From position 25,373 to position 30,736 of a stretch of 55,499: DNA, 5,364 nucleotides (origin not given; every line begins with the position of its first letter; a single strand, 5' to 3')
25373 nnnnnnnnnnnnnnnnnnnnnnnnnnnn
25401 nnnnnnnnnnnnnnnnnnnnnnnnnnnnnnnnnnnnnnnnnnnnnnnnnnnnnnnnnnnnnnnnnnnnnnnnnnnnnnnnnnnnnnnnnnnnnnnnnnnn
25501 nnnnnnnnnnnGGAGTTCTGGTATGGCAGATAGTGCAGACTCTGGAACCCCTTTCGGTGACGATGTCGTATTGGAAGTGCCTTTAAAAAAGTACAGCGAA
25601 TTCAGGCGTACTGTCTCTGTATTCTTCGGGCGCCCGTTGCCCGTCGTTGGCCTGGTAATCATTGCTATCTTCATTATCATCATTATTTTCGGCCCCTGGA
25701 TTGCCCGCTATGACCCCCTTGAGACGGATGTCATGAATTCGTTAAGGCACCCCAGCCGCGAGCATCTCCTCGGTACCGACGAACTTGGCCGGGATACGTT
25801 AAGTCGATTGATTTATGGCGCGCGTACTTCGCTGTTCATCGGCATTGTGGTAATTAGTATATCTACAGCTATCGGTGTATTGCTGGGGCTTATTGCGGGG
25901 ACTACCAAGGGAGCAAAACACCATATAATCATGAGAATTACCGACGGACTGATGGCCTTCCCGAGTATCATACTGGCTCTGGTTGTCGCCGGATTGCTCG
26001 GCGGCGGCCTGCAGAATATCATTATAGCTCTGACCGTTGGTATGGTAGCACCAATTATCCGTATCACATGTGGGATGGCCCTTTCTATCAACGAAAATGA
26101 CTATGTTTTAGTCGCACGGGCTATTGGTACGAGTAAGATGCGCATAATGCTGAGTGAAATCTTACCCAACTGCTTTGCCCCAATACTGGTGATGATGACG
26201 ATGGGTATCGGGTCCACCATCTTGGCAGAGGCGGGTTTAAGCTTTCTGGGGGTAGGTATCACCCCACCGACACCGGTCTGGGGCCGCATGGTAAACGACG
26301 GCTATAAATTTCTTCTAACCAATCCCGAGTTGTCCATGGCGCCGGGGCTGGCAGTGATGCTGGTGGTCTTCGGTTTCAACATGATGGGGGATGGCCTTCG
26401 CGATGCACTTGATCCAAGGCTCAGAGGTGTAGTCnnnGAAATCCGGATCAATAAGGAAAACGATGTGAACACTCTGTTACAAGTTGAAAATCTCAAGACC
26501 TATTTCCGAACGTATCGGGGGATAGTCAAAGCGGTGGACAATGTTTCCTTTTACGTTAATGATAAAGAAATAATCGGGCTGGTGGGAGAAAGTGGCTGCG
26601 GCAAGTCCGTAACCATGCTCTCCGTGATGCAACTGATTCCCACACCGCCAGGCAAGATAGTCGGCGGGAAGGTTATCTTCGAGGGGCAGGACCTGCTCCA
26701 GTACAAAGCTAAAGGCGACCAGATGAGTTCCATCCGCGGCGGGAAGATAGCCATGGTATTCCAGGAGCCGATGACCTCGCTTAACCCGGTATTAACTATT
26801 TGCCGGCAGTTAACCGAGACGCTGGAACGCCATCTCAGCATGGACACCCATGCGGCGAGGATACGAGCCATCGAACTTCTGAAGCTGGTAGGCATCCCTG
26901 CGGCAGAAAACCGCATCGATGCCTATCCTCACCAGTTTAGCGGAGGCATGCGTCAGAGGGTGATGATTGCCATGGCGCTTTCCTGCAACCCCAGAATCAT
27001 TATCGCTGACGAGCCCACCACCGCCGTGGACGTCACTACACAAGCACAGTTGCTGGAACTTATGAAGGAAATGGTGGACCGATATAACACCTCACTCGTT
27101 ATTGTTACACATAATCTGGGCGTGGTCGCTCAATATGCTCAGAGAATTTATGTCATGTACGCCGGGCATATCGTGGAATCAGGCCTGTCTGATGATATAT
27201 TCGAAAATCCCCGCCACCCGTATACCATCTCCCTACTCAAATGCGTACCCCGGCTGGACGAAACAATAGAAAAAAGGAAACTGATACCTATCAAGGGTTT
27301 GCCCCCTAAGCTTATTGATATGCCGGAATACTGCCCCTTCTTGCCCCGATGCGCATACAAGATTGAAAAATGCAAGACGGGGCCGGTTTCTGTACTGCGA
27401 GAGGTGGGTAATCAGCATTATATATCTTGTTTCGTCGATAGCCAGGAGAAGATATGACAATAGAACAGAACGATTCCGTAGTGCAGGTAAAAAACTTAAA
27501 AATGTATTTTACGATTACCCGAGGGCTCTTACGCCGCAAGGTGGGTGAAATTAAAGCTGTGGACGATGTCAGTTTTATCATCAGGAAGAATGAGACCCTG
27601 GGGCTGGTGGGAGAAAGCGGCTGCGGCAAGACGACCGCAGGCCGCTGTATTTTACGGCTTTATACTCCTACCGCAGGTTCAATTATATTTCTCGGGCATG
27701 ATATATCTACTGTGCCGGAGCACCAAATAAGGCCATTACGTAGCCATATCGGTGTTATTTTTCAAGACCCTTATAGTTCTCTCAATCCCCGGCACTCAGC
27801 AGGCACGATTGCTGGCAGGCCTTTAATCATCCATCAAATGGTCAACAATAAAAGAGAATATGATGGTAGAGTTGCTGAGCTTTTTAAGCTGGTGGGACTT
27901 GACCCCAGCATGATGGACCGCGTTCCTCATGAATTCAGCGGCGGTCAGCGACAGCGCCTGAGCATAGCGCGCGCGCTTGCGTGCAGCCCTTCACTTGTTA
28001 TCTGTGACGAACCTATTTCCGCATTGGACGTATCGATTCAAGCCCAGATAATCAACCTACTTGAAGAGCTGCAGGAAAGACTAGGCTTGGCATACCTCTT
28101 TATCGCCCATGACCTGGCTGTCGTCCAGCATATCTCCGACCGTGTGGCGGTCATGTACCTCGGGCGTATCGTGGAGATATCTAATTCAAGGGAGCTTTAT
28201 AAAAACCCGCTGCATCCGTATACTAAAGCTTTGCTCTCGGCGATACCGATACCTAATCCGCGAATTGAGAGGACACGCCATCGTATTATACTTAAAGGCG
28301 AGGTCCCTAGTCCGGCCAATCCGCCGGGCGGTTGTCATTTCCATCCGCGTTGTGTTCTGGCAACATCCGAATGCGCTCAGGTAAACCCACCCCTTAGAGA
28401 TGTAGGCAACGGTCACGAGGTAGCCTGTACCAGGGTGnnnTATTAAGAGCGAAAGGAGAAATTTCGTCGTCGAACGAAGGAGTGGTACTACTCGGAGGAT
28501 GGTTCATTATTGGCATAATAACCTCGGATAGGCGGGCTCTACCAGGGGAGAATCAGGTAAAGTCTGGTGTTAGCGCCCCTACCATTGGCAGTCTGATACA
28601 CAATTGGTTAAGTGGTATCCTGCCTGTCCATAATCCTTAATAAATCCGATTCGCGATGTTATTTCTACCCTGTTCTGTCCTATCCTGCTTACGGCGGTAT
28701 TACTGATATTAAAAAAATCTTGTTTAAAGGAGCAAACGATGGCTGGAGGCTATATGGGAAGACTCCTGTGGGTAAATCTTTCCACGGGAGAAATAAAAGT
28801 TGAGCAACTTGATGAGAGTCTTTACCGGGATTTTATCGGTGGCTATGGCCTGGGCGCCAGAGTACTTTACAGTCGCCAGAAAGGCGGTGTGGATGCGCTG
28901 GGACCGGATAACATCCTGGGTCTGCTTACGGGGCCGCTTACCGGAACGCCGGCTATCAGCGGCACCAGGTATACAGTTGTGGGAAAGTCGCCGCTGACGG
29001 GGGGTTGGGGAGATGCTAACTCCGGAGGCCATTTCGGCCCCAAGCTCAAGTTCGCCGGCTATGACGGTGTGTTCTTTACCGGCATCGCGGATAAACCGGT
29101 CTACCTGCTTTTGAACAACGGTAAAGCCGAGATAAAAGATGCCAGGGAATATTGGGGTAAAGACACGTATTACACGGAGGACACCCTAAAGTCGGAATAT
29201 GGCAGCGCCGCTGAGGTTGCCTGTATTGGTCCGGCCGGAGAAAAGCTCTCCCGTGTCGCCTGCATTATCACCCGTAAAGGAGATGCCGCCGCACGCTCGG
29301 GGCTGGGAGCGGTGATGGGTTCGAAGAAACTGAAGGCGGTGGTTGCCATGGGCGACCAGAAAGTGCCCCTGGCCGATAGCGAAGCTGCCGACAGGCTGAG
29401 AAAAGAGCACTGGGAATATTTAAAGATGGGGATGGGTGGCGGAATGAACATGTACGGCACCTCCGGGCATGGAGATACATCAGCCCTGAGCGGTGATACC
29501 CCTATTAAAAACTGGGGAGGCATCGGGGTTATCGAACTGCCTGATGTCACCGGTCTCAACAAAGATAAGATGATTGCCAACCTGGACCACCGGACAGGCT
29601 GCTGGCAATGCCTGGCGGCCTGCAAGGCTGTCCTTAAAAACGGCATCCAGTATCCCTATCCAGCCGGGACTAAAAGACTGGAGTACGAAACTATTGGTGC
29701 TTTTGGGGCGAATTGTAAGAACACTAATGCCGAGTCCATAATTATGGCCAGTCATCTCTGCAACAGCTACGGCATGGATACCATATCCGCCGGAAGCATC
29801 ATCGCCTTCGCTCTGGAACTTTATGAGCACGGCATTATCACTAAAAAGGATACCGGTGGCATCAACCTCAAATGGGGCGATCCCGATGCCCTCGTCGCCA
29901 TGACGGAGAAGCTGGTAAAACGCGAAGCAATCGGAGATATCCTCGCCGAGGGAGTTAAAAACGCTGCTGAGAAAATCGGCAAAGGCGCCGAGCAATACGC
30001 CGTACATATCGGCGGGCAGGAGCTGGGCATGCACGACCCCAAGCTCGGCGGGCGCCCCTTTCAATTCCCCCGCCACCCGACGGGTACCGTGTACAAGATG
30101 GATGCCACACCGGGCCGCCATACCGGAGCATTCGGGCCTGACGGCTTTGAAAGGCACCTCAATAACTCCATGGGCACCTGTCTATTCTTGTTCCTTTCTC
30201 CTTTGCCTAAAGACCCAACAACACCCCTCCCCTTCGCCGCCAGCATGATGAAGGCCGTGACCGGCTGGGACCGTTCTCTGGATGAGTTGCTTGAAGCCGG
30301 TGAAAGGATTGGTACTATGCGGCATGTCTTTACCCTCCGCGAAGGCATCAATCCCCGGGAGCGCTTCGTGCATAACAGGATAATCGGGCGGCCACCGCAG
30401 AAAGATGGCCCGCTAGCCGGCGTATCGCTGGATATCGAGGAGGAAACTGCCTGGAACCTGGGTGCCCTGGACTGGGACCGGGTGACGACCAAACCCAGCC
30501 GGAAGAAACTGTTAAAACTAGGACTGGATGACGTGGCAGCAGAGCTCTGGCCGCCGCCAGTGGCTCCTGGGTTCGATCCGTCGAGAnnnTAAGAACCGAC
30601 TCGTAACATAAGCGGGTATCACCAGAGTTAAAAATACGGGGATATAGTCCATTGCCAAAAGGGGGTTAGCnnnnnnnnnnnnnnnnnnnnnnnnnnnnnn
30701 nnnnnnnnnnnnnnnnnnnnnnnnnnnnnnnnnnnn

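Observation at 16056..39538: Four paralogs of an uncharacterised small cupin, each wired to a hydrolase-type neighbour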

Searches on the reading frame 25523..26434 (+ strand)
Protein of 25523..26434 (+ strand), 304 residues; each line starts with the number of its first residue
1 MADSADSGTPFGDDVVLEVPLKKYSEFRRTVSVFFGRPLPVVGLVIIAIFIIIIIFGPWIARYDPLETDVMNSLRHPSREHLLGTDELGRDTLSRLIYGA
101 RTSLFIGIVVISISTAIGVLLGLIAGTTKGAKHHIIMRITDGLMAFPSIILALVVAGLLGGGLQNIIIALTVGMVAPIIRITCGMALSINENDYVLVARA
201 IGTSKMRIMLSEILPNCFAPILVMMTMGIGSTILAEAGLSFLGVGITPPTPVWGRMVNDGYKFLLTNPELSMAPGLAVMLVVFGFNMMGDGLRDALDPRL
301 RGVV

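Call 11: search_protein_families(library=pfam, proteins=[window:25523-26434:+], max_evalue=0.001)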
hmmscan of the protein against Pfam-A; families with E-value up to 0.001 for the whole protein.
window:25523-26434:+ (304 aa): 2 families
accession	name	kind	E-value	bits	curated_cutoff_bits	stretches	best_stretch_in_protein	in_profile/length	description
PF00528.27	BPD_transp_1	-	8.6e-28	97.7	26.4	1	118-301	1-183/184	Binding-protein-dependent transport system inner membrane component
PF12911.12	OppC_N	-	3e-10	40.2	23.9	1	27-74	3-50/53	N-terminal TM domain of oligopeptide transport permease C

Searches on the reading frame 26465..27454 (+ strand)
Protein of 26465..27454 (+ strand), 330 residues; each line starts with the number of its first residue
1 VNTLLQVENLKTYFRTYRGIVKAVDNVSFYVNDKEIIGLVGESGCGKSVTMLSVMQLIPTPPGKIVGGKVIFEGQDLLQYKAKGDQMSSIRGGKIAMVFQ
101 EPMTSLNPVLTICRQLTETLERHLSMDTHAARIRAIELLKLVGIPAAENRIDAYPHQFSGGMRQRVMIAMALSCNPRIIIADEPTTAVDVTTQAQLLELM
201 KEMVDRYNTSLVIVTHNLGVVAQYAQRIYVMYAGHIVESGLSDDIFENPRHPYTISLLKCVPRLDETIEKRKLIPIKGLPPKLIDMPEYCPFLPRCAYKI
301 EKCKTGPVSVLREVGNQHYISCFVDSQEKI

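Call 11: search_protein_families(library=pfam, proteins=[window:26465-27454:+], max_evalue=0.001)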
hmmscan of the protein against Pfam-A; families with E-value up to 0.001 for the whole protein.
window:26465-27454:+ (330 aa): 4 families
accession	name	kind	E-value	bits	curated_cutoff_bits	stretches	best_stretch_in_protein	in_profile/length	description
PF00005.33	ABC_tran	-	1.1e-28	101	25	1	25-186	2-137/137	ABC transporter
PF08352.17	oligo_HPY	-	3.9e-18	66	27.1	1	237-303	1-65/65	Oligopeptide/dipeptide transporter, C-terminal region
PF02463.25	SMC_N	-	4.2e-05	23.5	40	1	33-231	23-211/220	RecF/RecN/SMC N terminal domain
PF13304.12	AAA_21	-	8.5e-05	23.2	27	1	150-221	230-303/304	AAA domain, putative AbiEii toxin, Type IV TA system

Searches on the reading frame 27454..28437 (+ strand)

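Call 12: search_protein_families(library=pfam, proteins=[window:27454-28437:+], max_evalue=0.001)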
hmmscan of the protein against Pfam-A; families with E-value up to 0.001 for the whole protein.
window:27454-28437:+ (328 aa): 3 families
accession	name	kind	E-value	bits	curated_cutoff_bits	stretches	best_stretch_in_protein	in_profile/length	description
PF00005.33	ABC_tran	-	1.4e-32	113.6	25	1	37-188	2-136/137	ABC transporter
PF08352.17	oligo_HPY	-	3.3e-19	69.5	27.1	1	240-307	1-65/65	Oligopeptide/dipeptide transporter, C-terminal region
PF13304.12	AAA_21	-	0.00045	20.8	27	0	157-208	234-288/304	AAA domain, putative AbiEii toxin, Type IV TA system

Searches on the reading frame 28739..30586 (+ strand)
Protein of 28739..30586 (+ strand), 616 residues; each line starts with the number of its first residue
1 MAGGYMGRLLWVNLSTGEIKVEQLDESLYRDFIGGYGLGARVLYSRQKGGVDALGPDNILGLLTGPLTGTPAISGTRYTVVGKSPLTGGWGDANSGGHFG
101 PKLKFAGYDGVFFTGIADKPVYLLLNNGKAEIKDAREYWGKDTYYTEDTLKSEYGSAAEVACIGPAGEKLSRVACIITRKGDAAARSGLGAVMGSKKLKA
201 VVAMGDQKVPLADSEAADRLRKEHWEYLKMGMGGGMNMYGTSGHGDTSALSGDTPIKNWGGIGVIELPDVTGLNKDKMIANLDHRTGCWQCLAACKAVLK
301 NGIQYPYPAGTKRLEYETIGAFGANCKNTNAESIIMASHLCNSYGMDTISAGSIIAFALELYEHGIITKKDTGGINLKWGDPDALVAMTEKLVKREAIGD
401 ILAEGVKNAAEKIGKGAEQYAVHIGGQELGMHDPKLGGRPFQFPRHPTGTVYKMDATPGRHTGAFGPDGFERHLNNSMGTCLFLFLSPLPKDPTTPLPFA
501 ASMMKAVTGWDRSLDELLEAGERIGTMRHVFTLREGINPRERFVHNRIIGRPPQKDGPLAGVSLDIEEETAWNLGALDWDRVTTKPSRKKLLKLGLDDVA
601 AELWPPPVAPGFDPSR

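Call 12: search_protein_families(library=pfam, proteins=[window:28739-30586:+], max_evalue=0.001)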
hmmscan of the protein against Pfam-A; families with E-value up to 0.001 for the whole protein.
window:28739-30586:+ (616 aa): 2 families
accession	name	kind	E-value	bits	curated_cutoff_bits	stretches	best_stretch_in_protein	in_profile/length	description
PF01314.23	AFOR_C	-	2.8e-81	274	27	1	234-596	18-385/385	Aldehyde ferredoxin oxidoreductase, domains 2 & 3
PF02730.20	AFOR_N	-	6.7e-77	258.2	29.8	1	7-205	1-198/199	Aldehyde ferredoxin oxidoreductase, N-terminal domain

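Call 46: search_protein_families(library=ncbifam, proteins=[window:28739-30586:+], max_evalue=0.001)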
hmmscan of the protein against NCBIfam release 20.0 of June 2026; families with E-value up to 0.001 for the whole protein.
window:28739-30586:+ (616 aa): 2 families
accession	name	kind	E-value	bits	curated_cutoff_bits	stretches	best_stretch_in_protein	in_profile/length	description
NF007354.0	PRK09849.1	equivalog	2e-63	215.1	868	2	1-224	4-226/703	aldehyde ferredoxin oxidoreductase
NF040818.1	GAPOR_Arch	equivalog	1e-07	30.7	1300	1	10-133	6-126/654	glyceraldehyde-3-phosphate:ferredoxin oxidoreductase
